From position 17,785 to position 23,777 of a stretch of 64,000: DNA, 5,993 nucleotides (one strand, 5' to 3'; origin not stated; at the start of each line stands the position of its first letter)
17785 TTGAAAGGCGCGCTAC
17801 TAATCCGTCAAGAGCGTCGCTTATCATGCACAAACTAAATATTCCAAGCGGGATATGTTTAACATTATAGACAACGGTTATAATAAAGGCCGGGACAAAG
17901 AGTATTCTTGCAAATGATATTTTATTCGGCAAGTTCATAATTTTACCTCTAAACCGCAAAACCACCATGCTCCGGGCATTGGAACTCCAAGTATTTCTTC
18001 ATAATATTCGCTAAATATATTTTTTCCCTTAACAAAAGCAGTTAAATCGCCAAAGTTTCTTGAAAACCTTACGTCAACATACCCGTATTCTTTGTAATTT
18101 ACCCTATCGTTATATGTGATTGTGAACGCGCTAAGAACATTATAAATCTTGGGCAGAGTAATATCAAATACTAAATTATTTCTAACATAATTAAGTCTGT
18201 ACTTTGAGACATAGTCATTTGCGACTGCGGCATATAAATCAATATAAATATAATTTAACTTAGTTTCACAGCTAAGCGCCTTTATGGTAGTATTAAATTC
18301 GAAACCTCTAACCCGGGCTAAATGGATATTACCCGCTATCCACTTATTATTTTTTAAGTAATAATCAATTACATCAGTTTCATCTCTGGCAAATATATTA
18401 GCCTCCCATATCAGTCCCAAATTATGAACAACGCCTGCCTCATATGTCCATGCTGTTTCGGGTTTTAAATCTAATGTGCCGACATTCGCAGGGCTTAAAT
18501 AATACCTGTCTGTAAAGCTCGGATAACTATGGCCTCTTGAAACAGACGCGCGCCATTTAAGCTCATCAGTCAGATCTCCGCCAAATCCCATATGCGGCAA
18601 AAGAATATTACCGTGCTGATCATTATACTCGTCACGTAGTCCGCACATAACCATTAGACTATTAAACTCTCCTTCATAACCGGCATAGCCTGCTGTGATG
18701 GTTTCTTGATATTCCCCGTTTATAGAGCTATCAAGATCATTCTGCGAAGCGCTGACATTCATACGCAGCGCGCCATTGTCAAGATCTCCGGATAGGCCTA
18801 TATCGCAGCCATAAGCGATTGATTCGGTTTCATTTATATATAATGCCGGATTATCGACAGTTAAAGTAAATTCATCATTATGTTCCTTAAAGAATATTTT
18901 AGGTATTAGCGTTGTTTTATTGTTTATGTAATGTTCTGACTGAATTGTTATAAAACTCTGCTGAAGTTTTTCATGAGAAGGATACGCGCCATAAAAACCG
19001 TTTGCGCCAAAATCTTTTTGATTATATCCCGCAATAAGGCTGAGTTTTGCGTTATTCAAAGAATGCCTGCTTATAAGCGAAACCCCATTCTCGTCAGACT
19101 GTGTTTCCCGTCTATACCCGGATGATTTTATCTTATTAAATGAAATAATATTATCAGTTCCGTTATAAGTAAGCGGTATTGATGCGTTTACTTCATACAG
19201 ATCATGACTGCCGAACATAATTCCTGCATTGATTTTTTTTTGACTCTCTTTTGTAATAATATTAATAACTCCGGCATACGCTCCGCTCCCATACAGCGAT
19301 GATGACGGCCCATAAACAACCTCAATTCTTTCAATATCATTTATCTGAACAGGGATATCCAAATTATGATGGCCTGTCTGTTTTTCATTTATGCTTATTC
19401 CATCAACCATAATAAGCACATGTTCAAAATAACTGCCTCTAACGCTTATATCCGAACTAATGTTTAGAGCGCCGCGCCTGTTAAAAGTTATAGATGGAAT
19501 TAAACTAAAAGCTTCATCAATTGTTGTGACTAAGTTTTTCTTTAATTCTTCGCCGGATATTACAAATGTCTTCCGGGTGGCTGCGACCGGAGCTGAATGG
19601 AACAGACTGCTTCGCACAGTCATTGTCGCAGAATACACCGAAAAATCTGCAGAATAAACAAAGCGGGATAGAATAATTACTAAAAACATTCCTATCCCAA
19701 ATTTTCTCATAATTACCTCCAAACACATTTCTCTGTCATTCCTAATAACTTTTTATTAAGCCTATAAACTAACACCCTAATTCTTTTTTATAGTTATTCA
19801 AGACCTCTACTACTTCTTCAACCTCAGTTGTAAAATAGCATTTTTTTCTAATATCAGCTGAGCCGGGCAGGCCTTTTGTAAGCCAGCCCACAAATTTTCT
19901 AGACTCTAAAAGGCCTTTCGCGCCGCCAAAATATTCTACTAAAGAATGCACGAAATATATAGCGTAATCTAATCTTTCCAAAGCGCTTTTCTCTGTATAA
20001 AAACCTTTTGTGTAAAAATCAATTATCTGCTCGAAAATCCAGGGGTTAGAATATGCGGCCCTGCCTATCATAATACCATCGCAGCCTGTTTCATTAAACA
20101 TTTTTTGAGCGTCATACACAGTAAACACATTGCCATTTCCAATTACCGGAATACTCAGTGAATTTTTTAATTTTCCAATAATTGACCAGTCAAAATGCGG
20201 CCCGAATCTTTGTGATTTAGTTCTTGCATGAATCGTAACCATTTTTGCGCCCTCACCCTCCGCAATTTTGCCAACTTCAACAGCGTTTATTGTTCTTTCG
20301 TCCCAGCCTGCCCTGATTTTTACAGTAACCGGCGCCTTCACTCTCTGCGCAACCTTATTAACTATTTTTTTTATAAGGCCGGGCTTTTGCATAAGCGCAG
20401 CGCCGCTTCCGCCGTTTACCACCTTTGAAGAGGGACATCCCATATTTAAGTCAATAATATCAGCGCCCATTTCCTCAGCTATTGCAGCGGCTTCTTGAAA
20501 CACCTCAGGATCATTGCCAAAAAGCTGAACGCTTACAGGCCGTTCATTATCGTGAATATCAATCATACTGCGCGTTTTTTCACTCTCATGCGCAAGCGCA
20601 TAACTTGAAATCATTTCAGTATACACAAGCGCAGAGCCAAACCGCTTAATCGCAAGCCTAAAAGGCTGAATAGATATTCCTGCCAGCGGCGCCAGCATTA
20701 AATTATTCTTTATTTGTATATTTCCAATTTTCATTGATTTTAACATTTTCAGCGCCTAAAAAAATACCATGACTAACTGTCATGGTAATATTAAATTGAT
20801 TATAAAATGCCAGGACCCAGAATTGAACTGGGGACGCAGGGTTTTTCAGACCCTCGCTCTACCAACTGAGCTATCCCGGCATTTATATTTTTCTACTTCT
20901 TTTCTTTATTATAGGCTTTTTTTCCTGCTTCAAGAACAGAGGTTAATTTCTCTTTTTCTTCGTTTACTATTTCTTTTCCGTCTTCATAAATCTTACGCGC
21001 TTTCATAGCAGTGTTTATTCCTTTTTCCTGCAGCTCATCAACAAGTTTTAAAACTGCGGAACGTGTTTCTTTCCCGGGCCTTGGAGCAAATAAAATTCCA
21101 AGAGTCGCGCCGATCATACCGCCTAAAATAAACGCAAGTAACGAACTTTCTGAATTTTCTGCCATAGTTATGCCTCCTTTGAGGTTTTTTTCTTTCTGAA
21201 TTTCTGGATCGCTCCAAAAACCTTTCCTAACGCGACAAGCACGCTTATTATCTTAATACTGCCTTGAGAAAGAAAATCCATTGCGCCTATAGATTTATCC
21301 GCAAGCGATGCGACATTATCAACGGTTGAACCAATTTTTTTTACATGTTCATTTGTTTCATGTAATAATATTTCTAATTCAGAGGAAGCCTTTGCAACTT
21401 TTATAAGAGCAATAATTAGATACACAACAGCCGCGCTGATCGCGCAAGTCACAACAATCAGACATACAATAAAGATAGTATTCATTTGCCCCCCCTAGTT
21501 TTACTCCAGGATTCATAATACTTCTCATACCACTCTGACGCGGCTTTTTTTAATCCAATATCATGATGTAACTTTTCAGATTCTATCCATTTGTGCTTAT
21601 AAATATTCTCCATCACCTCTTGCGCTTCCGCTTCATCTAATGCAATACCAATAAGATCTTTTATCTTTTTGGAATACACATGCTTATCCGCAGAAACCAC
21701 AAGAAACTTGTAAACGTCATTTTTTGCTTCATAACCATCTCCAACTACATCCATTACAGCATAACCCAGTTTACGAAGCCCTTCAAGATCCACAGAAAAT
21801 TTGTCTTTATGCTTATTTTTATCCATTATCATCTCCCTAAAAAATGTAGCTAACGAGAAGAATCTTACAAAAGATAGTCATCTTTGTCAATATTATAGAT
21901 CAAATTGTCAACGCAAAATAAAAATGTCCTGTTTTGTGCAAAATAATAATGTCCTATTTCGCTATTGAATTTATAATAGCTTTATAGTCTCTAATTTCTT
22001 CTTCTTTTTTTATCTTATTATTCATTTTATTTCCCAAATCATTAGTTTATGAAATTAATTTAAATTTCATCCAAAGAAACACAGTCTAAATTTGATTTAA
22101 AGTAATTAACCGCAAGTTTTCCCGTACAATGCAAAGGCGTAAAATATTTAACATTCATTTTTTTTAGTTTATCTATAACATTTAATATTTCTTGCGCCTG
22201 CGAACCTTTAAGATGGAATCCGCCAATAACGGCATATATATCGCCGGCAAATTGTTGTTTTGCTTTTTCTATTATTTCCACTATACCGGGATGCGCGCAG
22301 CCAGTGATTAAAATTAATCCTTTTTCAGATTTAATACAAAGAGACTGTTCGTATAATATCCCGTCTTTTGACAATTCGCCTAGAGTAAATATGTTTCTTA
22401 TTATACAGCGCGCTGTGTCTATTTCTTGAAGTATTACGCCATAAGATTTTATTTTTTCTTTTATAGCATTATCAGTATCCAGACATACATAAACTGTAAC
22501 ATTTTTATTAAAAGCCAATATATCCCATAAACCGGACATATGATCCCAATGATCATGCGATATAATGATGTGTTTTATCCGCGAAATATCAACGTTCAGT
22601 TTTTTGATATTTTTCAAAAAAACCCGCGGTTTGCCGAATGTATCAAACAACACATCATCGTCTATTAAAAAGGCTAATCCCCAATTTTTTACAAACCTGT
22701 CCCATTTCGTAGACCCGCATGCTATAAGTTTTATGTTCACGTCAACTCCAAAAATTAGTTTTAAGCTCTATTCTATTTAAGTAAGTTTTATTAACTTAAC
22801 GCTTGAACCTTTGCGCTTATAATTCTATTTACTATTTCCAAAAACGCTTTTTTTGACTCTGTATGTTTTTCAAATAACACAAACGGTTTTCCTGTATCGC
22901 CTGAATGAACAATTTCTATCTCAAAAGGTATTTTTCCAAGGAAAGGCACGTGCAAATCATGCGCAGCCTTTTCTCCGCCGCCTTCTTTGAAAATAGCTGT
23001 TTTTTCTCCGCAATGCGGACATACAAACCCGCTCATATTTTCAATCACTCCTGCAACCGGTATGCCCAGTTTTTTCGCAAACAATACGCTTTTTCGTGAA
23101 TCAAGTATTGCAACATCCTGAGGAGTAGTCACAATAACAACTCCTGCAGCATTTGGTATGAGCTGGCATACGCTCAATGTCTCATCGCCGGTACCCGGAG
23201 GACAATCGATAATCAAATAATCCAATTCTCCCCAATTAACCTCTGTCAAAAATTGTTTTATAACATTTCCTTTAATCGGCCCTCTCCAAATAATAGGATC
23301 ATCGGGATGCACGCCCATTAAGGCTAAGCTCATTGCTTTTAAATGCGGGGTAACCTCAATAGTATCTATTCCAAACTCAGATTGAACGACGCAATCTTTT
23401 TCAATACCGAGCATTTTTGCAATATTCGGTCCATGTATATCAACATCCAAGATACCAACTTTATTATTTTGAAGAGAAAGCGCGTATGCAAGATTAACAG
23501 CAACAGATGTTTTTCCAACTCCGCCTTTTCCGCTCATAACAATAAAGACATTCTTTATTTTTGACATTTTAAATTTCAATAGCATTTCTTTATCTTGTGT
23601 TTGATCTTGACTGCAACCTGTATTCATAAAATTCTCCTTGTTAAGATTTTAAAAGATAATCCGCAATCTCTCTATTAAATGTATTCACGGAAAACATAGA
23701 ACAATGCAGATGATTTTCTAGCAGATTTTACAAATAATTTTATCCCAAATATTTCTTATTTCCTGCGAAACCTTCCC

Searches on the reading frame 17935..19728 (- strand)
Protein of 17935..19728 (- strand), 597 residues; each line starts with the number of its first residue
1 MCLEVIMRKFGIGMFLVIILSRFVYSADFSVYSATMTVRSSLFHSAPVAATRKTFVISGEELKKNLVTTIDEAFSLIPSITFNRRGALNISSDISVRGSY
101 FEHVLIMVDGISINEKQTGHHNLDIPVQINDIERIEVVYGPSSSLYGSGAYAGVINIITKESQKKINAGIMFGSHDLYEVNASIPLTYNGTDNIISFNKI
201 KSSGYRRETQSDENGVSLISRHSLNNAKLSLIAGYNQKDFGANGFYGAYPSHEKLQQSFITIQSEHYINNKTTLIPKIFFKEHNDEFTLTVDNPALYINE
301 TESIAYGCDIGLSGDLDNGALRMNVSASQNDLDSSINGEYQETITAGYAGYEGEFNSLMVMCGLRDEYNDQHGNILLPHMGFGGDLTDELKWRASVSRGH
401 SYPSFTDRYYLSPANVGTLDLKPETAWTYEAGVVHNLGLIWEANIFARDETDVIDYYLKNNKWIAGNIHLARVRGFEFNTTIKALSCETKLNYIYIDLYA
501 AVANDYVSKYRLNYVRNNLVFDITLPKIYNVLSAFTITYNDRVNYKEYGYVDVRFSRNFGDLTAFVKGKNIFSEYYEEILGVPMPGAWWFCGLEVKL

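Call 58: search_protein_families(library=pfam, proteins=[window:17935-19728:-], max_evalue=0.0001)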
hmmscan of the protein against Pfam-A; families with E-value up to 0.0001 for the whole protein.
window:17935-19728:- (597 aa): 3 families
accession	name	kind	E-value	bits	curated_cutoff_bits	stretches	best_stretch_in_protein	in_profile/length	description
PF00593.30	TonB_dep_Rec_b-barrel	-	8.9e-21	75.7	27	1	196-550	42-414/436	TonB dependent receptor-like, beta-barrel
PF07715.20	Plug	-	9.2e-20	71.6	23.9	1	52-154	7-107/107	TonB-dependent Receptor Plug Domain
PF14905.12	OMP_b-brl_3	-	6.7e-07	29.1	27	1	280-576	50-378/408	Outer membrane protein beta-barrel family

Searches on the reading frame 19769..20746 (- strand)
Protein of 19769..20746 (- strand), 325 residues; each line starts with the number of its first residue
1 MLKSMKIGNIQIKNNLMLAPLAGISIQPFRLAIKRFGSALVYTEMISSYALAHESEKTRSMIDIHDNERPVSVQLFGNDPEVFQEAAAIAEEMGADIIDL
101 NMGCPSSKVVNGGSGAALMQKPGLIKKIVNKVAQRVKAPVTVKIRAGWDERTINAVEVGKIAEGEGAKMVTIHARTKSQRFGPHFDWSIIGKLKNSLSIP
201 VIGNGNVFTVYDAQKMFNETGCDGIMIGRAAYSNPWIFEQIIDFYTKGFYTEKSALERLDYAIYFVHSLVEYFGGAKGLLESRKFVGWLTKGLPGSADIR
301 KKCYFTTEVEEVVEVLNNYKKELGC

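Call 58: search_protein_families(library=pfam, proteins=[window:19769-20746:-], max_evalue=0.0001)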
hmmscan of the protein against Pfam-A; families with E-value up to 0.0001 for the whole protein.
window:19769-20746:- (325 aa): 2 families
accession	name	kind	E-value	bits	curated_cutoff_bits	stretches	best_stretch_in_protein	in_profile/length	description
PF01207.24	Dus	-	2.1e-90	303.5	20.4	1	17-316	1-302/311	Dihydrouridine synthase (Dus)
PF01180.27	DHO_dh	-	4.9e-09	36.2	27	0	67-147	93-167/291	Dihydroorotate dehydrogenase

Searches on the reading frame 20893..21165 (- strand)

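Call 58: search_protein_families(library=pfam, proteins=[window:20893-21165:-], max_evalue=0.0001)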
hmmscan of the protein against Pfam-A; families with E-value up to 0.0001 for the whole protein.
window:20893-21165:- (90 aa): 1 family
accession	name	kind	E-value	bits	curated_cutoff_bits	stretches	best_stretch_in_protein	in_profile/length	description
PF12732.12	YtxH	-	7.8e-14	52.3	37.5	1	9-77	1-62/71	YtxH-like protein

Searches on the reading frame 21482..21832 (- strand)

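Call 58: search_protein_families(library=pfam, proteins=[window:21482-21832:-], max_evalue=0.0001)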
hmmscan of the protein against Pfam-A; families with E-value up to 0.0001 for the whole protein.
window:21482-21832:- (116 aa): 1 family
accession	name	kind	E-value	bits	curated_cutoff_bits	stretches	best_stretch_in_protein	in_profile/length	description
PF13224.11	DUF4032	-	7.6e-07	29.6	23.8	1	60-104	117-161/163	Domain of unknown function (DUF4032)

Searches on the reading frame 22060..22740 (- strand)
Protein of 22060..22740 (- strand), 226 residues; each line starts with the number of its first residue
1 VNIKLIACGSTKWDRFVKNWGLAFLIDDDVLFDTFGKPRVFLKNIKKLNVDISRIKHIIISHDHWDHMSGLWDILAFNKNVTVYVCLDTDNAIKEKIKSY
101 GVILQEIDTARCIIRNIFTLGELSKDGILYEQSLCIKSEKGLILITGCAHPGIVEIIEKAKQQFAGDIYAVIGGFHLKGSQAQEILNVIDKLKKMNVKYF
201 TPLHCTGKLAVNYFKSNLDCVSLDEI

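Call 11: search_protein_families(library=pfam, proteins=[window:22060-22740:-], max_evalue=0.001)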
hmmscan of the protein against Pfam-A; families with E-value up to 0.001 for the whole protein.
window:22060-22740:- (226 aa): 2 families
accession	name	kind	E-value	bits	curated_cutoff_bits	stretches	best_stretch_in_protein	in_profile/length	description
PF00753.33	Lactamase_B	-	5.5e-08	33.4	22.7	1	28-85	16-74/196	Metallo-beta-lactamase superfamily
PF12706.13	Lactamase_B_2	-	1.9e-07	31.4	27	1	31-99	4-76/200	Beta-lactamase superfamily domain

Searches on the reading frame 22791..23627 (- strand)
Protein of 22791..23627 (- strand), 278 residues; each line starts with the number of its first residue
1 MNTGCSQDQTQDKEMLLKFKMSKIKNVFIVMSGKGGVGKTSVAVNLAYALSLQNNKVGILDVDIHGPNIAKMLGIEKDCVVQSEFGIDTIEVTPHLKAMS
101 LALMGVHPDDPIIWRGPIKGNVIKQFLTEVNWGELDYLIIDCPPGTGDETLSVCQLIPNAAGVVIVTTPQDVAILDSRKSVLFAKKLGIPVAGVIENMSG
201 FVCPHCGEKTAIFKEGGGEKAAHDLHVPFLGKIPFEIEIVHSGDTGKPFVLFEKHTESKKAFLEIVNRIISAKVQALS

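Call 58: search_protein_families(library=pfam, proteins=[window:22791-23627:-], max_evalue=0.0001)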
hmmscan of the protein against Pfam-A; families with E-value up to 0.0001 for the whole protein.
window:22791-23627:- (278 aa): 5 families
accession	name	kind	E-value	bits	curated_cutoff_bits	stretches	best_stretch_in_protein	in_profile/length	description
PF10609.15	ParA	-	7e-95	317.5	27.1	1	23-269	1-245/246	NUBPL iron-transfer P-loop NTPase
PF01656.29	CbiA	-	9.9e-14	51.8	25.4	1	29-248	2-124/125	CobQ/CobB/MinD/ParA nucleotide binding domain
PF13614.12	AAA_31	-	4.2e-12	46.8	27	1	28-171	4-151/177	AAA domain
PF02374.21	ArsA_ATPase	-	7e-09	35.7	24.3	1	28-63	3-38/305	Anion-transporting ATPase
PF09140.17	MipZ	-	2.2e-05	24.3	20.7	1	28-143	3-108/262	ATPase MipZ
